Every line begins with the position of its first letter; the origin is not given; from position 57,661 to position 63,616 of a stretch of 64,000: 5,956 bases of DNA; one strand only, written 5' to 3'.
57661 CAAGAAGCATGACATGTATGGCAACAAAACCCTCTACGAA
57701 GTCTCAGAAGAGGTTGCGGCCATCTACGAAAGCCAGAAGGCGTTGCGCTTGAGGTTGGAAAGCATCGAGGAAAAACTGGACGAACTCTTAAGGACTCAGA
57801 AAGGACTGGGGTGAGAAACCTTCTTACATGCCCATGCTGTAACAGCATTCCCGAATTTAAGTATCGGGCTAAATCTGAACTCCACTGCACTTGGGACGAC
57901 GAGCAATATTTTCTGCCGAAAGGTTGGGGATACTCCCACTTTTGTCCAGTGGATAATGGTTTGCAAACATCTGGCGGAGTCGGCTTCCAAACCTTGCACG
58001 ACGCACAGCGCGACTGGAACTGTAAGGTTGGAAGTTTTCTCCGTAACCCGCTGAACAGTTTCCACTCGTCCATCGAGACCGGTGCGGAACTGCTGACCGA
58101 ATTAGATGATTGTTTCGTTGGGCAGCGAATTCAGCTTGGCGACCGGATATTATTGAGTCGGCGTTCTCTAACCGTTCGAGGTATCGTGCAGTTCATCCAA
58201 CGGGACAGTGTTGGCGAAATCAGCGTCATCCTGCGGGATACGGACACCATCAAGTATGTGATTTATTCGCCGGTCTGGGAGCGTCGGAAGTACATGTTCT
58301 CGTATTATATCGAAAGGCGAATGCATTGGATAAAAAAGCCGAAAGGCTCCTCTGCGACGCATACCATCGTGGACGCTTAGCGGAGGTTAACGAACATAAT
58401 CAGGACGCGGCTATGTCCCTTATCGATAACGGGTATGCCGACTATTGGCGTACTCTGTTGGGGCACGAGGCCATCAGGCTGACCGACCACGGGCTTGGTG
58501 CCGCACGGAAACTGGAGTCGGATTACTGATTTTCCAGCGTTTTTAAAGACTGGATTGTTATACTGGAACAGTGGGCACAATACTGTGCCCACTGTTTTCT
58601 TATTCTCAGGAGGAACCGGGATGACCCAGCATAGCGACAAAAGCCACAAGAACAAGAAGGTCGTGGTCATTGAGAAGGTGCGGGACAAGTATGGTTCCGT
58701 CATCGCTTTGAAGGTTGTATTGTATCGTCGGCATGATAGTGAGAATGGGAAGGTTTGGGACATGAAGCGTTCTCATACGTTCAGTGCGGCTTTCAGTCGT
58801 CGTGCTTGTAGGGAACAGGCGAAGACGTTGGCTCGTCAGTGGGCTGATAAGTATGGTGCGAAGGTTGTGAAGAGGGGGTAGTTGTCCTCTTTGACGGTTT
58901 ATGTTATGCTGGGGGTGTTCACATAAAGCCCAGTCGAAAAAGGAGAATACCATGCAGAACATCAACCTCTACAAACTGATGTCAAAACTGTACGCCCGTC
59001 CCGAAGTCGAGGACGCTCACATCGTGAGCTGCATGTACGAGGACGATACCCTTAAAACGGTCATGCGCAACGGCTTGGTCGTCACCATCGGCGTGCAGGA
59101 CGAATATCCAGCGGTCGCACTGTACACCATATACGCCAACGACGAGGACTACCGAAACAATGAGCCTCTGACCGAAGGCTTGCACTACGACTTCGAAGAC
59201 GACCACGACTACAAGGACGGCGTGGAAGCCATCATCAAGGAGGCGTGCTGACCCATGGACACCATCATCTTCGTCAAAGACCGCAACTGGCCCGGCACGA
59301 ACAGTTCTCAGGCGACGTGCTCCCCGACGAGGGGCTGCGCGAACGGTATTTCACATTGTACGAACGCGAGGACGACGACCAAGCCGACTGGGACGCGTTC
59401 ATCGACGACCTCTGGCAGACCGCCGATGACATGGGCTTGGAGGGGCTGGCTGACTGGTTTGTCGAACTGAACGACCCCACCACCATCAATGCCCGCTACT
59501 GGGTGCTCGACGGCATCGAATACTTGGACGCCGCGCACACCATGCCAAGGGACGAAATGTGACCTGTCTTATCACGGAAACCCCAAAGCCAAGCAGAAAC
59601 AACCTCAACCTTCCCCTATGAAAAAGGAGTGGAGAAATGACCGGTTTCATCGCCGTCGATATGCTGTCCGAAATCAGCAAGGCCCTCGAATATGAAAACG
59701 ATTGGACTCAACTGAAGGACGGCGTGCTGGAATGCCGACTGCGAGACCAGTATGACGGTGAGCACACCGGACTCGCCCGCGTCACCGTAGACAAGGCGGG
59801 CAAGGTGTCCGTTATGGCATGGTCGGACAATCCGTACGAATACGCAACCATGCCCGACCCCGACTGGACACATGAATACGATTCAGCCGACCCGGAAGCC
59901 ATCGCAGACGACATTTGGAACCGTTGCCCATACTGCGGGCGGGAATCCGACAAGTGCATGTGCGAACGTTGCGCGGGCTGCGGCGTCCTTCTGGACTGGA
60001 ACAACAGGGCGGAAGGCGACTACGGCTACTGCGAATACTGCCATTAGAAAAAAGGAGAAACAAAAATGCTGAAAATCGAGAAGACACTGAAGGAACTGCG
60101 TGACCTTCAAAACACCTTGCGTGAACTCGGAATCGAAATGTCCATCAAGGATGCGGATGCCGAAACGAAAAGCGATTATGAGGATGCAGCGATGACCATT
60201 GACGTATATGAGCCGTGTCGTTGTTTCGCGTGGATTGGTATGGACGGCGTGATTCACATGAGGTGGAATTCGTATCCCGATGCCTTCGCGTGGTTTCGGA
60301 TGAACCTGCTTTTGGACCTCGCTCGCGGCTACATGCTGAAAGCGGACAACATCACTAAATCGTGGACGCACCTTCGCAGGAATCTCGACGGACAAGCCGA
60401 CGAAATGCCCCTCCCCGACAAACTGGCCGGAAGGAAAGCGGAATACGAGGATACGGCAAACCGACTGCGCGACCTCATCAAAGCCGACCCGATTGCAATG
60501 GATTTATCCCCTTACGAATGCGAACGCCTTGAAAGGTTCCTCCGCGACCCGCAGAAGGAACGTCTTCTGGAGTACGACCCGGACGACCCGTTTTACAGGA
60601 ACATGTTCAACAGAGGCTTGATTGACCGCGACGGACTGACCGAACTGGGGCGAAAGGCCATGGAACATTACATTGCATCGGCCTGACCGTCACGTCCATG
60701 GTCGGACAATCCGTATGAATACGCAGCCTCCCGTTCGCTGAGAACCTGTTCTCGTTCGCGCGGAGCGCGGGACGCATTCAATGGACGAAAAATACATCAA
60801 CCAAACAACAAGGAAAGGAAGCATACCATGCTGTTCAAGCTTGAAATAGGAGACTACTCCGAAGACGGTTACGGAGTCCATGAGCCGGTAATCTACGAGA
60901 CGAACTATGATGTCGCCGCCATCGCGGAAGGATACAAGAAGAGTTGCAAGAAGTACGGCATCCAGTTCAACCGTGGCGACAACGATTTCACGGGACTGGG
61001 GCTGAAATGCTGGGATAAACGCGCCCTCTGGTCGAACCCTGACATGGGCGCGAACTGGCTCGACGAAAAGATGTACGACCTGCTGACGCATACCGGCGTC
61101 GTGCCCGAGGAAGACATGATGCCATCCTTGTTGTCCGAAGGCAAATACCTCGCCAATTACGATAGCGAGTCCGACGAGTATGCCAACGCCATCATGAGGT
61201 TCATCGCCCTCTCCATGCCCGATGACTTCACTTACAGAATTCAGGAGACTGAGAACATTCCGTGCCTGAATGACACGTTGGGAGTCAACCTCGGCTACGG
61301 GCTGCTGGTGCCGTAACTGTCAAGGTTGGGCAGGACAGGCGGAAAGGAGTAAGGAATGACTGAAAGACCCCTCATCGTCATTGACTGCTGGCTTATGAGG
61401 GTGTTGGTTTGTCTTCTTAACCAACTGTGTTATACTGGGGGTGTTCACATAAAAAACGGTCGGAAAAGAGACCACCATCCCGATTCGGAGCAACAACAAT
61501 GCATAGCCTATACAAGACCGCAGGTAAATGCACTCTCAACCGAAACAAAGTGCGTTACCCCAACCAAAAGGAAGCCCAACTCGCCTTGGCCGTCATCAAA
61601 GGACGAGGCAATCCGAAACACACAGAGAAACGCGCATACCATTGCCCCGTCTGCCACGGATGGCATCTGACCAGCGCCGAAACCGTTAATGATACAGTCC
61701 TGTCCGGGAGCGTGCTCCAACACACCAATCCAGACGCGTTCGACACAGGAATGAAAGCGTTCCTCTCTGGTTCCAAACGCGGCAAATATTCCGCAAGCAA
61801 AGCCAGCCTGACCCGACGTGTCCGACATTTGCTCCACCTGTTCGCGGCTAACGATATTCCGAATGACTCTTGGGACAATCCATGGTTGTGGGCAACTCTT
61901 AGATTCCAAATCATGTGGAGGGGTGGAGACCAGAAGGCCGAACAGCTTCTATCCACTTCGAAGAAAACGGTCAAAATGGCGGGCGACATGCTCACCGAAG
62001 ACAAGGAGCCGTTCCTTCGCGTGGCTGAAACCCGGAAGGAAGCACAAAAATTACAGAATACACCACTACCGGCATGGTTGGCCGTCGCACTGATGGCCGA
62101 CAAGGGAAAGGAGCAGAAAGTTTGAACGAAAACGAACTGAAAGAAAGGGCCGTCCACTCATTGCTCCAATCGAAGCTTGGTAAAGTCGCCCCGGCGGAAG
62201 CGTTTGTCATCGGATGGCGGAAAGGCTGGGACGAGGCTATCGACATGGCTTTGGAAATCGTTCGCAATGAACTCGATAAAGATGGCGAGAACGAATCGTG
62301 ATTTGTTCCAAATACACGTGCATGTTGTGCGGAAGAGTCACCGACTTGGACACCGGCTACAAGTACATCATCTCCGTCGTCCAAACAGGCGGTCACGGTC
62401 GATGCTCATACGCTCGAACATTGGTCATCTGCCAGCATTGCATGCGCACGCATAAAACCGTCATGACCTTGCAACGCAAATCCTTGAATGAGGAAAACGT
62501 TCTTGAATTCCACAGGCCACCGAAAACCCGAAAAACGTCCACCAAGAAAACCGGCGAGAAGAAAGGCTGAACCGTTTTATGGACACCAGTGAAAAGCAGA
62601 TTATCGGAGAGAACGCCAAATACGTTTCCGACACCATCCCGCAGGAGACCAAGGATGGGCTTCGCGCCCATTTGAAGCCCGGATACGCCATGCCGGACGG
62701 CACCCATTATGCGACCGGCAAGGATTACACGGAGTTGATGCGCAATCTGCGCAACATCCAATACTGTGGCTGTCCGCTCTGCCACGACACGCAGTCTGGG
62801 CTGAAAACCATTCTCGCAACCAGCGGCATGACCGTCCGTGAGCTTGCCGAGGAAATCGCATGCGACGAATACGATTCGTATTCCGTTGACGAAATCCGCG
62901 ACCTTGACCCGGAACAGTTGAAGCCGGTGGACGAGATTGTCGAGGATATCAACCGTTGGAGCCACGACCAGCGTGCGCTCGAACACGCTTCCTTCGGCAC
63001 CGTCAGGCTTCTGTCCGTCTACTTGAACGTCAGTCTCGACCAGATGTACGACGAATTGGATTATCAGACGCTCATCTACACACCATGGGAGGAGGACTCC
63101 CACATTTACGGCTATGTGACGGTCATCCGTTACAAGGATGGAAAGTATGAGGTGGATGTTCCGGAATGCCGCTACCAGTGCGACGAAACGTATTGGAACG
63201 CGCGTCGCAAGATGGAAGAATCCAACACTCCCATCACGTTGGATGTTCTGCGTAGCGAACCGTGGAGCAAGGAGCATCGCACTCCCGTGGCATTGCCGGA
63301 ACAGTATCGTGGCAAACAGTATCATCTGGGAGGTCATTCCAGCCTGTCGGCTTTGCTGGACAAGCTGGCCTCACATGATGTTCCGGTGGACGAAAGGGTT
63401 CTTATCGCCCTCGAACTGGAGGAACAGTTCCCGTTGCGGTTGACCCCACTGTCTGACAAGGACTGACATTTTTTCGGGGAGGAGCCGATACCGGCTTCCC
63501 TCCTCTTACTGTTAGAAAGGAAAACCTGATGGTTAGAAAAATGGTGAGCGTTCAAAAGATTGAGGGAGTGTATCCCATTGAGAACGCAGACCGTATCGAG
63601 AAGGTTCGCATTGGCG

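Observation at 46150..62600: About 17-kb array of some 35 small genes driven by at least 15 near-identical promoter-leader motifs and separated by intrinsic terminators; candidate leading-region anti-defence/establishment island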

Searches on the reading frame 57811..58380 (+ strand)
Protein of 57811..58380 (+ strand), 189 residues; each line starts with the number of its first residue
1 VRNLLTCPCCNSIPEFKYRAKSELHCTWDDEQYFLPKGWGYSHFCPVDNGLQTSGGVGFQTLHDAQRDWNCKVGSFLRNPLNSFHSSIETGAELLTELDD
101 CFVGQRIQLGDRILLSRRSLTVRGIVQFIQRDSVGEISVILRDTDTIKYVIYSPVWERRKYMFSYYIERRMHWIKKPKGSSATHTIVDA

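Call 27: search_protein_families(library=pfam, proteins=[window:57811-58380:+], max_evalue=0.05)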
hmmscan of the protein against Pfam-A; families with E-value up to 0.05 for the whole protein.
window:57811-58380:+ (189 aa): 0 families

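Call 64: search_protein_families(library=phrogs, proteins=[window:57811-58380:+], max_evalue=0.01)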
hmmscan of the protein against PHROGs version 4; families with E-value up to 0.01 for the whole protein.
window:57811-58380:+ (189 aa): 0 families

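Call 69: search_solved_structures(query=window:57811-58380:+, max_evalue=1)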
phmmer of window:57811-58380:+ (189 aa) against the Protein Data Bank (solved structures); distinct sequences matched with E-value up to 1: 3.
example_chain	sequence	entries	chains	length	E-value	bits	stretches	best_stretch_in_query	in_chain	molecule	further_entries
9pro_z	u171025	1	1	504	0.12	15.1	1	87-156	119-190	PSMD5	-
2vfh_A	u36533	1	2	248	0.29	13.8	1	111-163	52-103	TRIOSEPHOSPHATE ISOMERASE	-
7lv8_D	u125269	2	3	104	0.34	13.5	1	67-125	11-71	Histone doublet Beta-Alpha (Beta)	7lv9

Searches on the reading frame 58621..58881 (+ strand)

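Call 27: search_protein_families(library=pfam, proteins=[window:58621-58881:+], max_evalue=0.05)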
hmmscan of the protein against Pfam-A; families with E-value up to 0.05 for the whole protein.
window:58621-58881:+ (86 aa): 1 family
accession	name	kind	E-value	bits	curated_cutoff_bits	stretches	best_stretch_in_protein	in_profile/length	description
PF17684.7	SCAB-PH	-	0.027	15.2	26.4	1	17-75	38-96/108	PH domain of plant-specific actin-binding protein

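Call 64: search_protein_families(library=phrogs, proteins=[window:58621-58881:+], max_evalue=0.01)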
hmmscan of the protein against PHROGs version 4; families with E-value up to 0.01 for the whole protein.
window:58621-58881:+ (86 aa): 0 families

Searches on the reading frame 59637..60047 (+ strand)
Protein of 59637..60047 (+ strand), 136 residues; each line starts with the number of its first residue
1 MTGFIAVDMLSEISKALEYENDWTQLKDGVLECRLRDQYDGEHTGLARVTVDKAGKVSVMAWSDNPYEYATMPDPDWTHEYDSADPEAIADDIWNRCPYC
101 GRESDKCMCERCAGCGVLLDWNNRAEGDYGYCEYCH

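Call 27: search_protein_families(library=pfam, proteins=[window:59637-60047:+], max_evalue=0.05)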
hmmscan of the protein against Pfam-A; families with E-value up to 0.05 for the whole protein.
window:59637-60047:+ (136 aa): 0 families

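Call 65: search_protein_families(library=phrogs, proteins=[window:59637-60047:+], max_evalue=0.01)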
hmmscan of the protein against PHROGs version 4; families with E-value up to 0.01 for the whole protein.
window:59637-60047:+ (136 aa): 0 families

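Call 82: find_homologous_proteins(query=window:59637-60047:+, max_evalue=0.001)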
Query window:59637-60047:+ (136 aa): 42 proteins with E <= 0.001 among 42 candidates.
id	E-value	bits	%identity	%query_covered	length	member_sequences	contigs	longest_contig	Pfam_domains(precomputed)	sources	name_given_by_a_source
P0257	9.5e-91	319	98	100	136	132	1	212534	-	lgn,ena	-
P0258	2.9e-84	298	91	100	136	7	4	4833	-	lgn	-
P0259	4.3e-83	295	90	100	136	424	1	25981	-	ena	-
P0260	7.4e-83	294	90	100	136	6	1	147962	-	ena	-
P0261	8.8e-83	294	90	100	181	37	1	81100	-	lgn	-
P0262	2.8e-77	276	87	100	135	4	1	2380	-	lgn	-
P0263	5.6e-69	249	82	100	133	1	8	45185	-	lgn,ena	-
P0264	1.6e-67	244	79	94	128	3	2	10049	-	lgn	-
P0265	6.7e-66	239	77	94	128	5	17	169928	-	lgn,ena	-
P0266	1.5e-63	231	76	94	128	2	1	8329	-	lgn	-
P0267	7.1e-63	229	76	94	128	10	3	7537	-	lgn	-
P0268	1.4e-62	228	78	94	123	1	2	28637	-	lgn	-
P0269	1.1e-56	209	88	74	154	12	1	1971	-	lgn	-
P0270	1.8e-53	198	68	96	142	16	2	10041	-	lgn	-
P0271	7.8e-53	196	69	96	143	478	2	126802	-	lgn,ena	-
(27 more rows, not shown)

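Call 90: predict_structure(alignment_id=A4)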
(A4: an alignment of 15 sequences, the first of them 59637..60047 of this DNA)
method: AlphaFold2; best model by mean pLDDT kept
length: 136 residues; sequences in the alignment: 15
mean_pLDDT: 76.8   pTM: 0.69
mean pLDDT of the five models: 76.8, 73.7, 73.7, 73.6, 70.6
residues with pLDDT >= 90: 23; 70-90: 65; 50-70: 47; < 50: 1
segments of 3 or more residues with pLDDT < 50: none
pLDDT, mean of each block of 10 residues (from residue 1): 73 82 80 77 82 89 87 91 83 83 71 61 53 55
secondary structure, 60 per line:
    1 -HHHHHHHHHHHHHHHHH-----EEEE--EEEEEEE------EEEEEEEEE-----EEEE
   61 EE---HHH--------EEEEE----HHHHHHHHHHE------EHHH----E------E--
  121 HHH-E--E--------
elements in order: H2-18 E24-27 E30-36 E43-51 E57-62 E77-81 H86-95

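Call 92: fold_search(model_id=the predicted structure, library=pdb)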
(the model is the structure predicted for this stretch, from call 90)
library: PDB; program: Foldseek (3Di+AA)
matches with E <= 10: 482; with E <= 0.001: 0
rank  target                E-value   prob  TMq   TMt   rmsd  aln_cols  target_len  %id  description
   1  3qv0                  2.9e-01  0.08  0.21  0.17  16.1       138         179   13  Crystal structure of Saccharomyces cerevisiae Mam33 (released 2011-06-08)
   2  8r56_A                3.1e-01  0.75  0.25  0.06   3.5        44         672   14  Crystal structure of GH31 family Sulfoquinovosidase BmSQase in covalent complex with SQ-aziridine (SQZ) (released 2024-05-08)
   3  1ul7_MODEL_1_A        3.3e-01  0.75  0.29  0.37   2.7        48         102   25  Solution structure of kinase associated domain 1 of mouse MAP/microtubule affinity-regulating kinase 3 (released 2004-03-10)
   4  4cfe_C                3.5e-01  0.63  0.27  0.10   2.5        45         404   13  Structure of full length human AMPK in complex with a small molecule activator, a benzimidazole derivative (991) (released 2013-12-25)
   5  6b2e_A                4.0e-01  0.57  0.26  0.09   2.4        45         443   13  Structure of full length human AMPK (a2b2g1) in complex with a small molecule activator SC4. (released 2018-04-25)
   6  4zhx_C                4.5e-01  0.60  0.27  0.09   2.3        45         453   13  Novel binding site for allosteric activation of AMPK (released 2016-03-09)
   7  4cfe_A                5.1e-01  0.54  0.27  0.09   2.4        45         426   13  Structure of full length human AMPK in complex with a small molecule activator, a benzimidazole derivative (991) (released 2013-12-25)
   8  6c9j_A                5.1e-01  0.38  0.33  0.13   6.0        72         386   11  AMP-activated protein kinase bound to pharmacological activator R734 (released 2018-11-28)
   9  1yqf_A                5.1e-01  0.15  0.31  0.24  15.2       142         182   12  Hypothetical protein from leishmania major unknown function sequence homologue to human p32 protein (released 2005-02-22)
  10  4qfg_A                5.4e-01  0.44  0.33  0.14   5.9        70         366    8  Structure of AMPK in complex with STAUROSPORINE inhibitor and in the absence of a synthetic activator (released 2014-08-06)
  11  2ns9_B                5.4e-01  0.13  0.20  0.18   6.8        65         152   15  Crystal structure of protein APE2225 from Aeropyrum pernix K1, Pfam COXG (released 2006-11-14)
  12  8r56_D                5.7e-01  0.60  0.25  0.06   3.5        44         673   14  Crystal structure of GH31 family Sulfoquinovosidase BmSQase in covalent complex with SQ-aziridine (SQZ) (released 2024-05-08)
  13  2v8q_A                6.1e-01  0.66  0.29  0.37   2.0        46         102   11  Crystal structure of the regulatory fragment of mammalian AMPK in complexes with AMP (released 2007-09-25)
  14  8r56_B                6.1e-01  0.57  0.25  0.06   3.5        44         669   14  Crystal structure of GH31 family Sulfoquinovosidase BmSQase in covalent complex with SQ-aziridine (SQZ) (released 2024-05-08)
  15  4eak_A                6.5e-01  0.60  0.27  0.38   2.2        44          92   11  Co-crystal structure of an AMPK core with ATP (released 2012-06-06)
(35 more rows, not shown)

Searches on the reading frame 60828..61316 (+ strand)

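Call 27: search_protein_families(library=pfam, proteins=[window:60828-61316:+], max_evalue=0.05)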
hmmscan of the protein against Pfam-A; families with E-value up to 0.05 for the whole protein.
window:60828-61316:+ (162 aa): 0 families

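Call 65: search_protein_families(library=phrogs, proteins=[window:60828-61316:+], max_evalue=0.01)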
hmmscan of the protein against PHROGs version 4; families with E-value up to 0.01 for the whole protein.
window:60828-61316:+ (162 aa): 1 family
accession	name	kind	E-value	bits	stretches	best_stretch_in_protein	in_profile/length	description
phrog_20092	-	unknown function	8.2e-18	66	1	2-159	4-145/148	-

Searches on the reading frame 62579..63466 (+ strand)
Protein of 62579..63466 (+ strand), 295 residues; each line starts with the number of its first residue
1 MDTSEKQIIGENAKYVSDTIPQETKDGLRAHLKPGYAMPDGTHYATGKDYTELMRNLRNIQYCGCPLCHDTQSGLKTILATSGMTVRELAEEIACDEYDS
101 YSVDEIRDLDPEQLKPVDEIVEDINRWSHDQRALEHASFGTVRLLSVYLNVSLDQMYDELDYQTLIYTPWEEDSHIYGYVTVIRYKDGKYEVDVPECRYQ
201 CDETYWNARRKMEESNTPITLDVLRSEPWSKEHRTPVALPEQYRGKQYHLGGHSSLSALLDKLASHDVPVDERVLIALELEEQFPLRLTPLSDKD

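Call 28: find_encoding_contigs(protein=window:62579-63466:+, flank=10000, max_places=4)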
Protein window:62579-63466:+ (295 aa): 22 contigs read that carry it; 4 places shown.
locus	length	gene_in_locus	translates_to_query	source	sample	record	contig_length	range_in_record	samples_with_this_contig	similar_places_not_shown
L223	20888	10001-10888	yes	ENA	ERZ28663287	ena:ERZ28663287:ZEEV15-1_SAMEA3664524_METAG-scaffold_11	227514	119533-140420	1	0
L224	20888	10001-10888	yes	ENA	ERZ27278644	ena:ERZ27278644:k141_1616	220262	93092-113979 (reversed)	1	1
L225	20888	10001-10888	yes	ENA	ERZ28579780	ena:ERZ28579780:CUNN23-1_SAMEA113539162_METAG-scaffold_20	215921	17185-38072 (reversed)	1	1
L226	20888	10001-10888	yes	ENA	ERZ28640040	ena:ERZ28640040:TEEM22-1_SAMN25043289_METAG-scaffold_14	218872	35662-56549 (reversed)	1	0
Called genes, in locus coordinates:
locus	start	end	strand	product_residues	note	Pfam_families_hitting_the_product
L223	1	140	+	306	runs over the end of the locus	-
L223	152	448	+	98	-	-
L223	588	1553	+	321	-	-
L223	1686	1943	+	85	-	-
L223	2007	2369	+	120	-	-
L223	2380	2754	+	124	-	-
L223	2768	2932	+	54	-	-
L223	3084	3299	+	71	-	-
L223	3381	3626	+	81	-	-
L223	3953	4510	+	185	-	-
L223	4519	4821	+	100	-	-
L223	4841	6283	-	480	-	PF01385:OrfB_IS605, PF07282:Cas12f1-like_TNB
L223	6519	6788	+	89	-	-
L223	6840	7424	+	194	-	PF00929:RNase_T, PF16473:Rv2179c-like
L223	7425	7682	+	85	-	-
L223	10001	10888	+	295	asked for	-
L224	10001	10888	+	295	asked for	-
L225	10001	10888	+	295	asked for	-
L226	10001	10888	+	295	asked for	-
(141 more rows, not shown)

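Call 52: search_protein_families(library=pfam, proteins=[window:62579-63466:+], max_evalue=0.05)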
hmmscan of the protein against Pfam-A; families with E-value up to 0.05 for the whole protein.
window:62579-63466:+ (295 aa): 1 family
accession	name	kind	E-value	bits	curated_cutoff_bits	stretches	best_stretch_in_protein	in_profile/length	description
PF15597.11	Imm59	-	0.011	16.7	26.9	1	152-194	7-48/100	Immunity protein 59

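Call 65: search_protein_families(library=phrogs, proteins=[window:62579-63466:+], max_evalue=0.01)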
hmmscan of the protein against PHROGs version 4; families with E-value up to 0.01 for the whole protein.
window:62579-63466:+ (295 aa): 0 families
